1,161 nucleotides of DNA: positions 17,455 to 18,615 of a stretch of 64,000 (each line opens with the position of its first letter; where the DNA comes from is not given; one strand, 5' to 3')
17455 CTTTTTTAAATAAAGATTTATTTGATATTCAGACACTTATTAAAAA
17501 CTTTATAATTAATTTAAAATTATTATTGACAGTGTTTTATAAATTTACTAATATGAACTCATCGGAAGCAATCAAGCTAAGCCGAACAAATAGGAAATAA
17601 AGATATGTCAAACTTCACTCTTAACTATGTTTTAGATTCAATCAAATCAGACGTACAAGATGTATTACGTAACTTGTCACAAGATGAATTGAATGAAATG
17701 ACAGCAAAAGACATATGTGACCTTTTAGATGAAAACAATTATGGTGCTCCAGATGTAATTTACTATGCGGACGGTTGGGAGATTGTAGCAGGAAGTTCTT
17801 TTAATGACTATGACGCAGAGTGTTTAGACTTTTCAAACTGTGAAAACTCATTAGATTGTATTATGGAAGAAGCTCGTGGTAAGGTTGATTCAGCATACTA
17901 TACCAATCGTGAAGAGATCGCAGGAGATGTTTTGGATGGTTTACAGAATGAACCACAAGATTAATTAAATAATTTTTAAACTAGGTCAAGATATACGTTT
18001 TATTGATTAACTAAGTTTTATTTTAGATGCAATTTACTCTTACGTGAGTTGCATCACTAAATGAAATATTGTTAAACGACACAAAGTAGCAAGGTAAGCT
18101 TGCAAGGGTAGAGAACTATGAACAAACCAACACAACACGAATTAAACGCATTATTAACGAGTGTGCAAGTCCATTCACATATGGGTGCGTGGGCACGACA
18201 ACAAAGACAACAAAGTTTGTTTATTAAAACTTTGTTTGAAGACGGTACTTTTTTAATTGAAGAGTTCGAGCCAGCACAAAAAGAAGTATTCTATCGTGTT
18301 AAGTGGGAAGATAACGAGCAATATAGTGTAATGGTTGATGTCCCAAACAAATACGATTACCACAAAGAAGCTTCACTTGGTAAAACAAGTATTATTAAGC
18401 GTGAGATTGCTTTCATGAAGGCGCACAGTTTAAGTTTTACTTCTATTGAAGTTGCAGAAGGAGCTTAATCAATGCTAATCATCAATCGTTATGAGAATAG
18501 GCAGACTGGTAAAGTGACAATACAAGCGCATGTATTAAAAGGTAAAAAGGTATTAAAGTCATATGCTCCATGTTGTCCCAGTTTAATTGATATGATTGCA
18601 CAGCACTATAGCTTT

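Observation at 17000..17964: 600-bp noncoding region, strong promoter, and a 119-aa hyper-acidic protein (candidate Ocr/ArdA-like DNA mimic)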

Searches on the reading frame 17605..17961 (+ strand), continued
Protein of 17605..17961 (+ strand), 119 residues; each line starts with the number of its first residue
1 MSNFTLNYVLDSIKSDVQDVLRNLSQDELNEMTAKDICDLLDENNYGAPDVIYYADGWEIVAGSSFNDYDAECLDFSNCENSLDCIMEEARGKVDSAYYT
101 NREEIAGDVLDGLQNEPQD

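Call 70: get_annotated_region(hit=H19, flank=3000)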
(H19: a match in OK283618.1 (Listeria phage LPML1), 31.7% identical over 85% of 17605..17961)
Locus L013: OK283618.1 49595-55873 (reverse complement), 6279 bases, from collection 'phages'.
description: Listeria phage LPML1, complete genome.
organism: Listeria phage LPML1 (NCBI taxid 2880887)
taxonomy: Viruses; Duplodnaviria; Heunggongvirae; Uroviricota; Caudoviricetes; Ounavirinae
host: Listeria monocytogenes; source: -; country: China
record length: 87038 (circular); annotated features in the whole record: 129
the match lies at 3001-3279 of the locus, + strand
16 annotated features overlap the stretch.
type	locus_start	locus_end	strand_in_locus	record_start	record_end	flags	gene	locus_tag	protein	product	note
CDS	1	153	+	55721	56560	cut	-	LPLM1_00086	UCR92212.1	hypothetical protein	-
CDS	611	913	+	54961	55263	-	-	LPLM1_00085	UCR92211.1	hypothetical protein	-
CDS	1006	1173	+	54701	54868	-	-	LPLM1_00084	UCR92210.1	hypothetical protein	-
CDS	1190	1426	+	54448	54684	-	-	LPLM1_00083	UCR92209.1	hypothetical protein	-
CDS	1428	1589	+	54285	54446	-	-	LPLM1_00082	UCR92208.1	hypothetical protein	-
CDS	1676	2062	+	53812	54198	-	-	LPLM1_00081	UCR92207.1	hypothetical protein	-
CDS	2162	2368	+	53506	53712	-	-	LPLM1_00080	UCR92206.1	hypothetical protein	-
CDS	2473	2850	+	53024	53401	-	-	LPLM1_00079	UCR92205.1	hypothetical protein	-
CDS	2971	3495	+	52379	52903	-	-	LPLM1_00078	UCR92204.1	hypothetical protein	-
CDS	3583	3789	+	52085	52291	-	-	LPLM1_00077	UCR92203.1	hypothetical protein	-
CDS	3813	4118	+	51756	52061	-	-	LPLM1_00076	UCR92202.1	hypothetical protein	-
CDS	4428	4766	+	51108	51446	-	-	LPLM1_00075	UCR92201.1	hypothetical protein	-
CDS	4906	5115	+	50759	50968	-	-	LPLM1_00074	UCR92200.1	hypothetical protein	-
CDS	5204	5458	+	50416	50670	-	-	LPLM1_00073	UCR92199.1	hypothetical protein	-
CDS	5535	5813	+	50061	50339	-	-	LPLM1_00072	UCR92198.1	hypothetical protein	-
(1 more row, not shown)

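Call 76: search_protein_families(library=ncbifam, proteins=[window:17605-17961:+, P0124], max_evalue=1)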
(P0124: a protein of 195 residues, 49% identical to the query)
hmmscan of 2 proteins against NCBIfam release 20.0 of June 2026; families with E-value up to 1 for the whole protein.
window:17605-17961:+ (119 aa): 1 family
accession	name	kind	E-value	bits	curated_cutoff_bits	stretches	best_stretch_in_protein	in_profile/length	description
NF005422.0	PRK06997.1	equivalog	0.13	11.6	440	1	83-116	78-111/262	enoyl-ACP reductase FabI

P0124 (195 aa): 1 family
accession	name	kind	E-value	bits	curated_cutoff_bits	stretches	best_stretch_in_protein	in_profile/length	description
NF010787.0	PRK14191.1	equivalog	0.12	11.5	423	1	15-55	86-126/285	bifunctional methylenetetrahydrofolate dehydrogenase/methenyltetrahydrofolate cyclohydrolase FolD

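Call 77: predict_structure(alignment_id=A5)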
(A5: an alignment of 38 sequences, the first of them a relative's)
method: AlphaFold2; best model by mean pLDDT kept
length: 195 residues; sequences in the alignment: 38
mean_pLDDT: 95.7   pTM: 0.88
mean pLDDT of the five models: 95.7, 94.8, 94.5, 94.4, 91.7
residues with pLDDT >= 90: 187; 70-90: 6; 50-70: 1; < 50: 1
segments of 3 or more residues with pLDDT < 50: none
pLDDT, mean of each block of 10 residues (from residue 1): 81 95 95 97 96 95 96 98 98 98 97 98 97 96 95 98 97 97 96 93
secondary structure, 60 per line:
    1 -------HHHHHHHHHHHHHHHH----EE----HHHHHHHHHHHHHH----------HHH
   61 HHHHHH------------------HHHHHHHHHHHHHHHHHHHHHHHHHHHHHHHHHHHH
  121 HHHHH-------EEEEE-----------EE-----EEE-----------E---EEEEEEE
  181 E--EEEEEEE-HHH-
elements in order: H8-23 H34-47 H58-66 H85-125 E133-137 E156-158 E174-181 E184-190

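Call 100: find_related_loci(query=A1, collection=viral_contigs, flank=4000)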
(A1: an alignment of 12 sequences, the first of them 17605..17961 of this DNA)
Query A1 (119 aa) in viral_contigs; peptide patterns used: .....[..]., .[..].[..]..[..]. (x = any residue, [..] = any of these).
63 stretches matched a pattern; 3 encode a relative of the query (tblastn E <= 1e-3); 3 distinct loci.
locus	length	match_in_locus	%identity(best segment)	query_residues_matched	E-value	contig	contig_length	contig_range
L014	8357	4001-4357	74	1-119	3e-59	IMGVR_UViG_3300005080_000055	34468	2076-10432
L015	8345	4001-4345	69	1-114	4e-50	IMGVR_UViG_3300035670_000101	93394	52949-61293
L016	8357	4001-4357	74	1-119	3e-59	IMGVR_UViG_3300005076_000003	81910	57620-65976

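Call 108: list_cluster_members(proteins=[P0121, P0123, P0124, P0125, P0129, P0135, P0136, P0138, P0144, P0150])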
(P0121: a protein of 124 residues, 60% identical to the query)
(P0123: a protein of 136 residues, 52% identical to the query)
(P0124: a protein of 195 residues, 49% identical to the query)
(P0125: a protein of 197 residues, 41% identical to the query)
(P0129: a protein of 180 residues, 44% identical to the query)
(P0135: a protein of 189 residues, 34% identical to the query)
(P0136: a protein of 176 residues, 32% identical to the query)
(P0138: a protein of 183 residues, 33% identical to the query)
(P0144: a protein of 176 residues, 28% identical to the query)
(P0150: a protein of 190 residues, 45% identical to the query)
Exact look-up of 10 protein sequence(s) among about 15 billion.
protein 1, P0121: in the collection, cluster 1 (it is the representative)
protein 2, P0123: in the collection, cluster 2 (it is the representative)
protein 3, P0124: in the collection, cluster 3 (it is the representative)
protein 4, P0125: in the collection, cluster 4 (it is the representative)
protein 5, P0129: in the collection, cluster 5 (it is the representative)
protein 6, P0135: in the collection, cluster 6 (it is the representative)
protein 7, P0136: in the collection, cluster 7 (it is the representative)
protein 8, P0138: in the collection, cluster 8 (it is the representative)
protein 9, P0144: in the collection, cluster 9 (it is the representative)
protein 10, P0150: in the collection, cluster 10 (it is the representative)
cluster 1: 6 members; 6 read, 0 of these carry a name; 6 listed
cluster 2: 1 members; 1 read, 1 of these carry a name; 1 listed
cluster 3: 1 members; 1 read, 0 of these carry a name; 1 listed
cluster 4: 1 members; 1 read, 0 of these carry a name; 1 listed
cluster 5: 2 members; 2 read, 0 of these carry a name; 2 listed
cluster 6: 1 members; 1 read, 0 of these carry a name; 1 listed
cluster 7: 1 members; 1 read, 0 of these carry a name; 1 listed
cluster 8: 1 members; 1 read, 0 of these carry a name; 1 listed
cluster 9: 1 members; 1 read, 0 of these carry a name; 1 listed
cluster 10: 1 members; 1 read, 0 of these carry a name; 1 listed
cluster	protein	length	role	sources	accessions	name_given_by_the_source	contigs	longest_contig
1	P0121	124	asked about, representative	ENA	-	-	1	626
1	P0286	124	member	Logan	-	-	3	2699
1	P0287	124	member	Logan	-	-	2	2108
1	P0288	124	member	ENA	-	-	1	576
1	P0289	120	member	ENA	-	-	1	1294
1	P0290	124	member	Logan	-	-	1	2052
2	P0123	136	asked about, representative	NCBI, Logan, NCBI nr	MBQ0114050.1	MAG: hypothetical protein KBT03_13050 [Bacteroidales bacterium] | hypothetical protein [Candidatus Scybalousia scybalohippi]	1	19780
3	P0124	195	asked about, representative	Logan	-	-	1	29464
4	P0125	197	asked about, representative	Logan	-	-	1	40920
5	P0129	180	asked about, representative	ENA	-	-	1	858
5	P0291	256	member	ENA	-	-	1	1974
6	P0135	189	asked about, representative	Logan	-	-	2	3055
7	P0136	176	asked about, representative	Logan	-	-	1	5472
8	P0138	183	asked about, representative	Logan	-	-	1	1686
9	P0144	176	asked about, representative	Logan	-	-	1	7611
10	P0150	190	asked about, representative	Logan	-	-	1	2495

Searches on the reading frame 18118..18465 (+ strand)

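Call 4: search_protein_families(library=pfam, proteins=[window:18118-18465:+], max_evalue=1)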
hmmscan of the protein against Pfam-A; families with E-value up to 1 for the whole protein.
window:18118-18465:+ (116 aa): 0 families

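Call 5: search_protein_families(library=phrogs, proteins=[window:18118-18465:+], max_evalue=0.1)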
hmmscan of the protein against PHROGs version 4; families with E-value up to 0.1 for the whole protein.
window:18118-18465:+ (116 aa): 1 family
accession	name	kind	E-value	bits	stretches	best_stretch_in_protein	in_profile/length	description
phrog_6273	-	unknown function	0.043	14.9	1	47-85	47-86/118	-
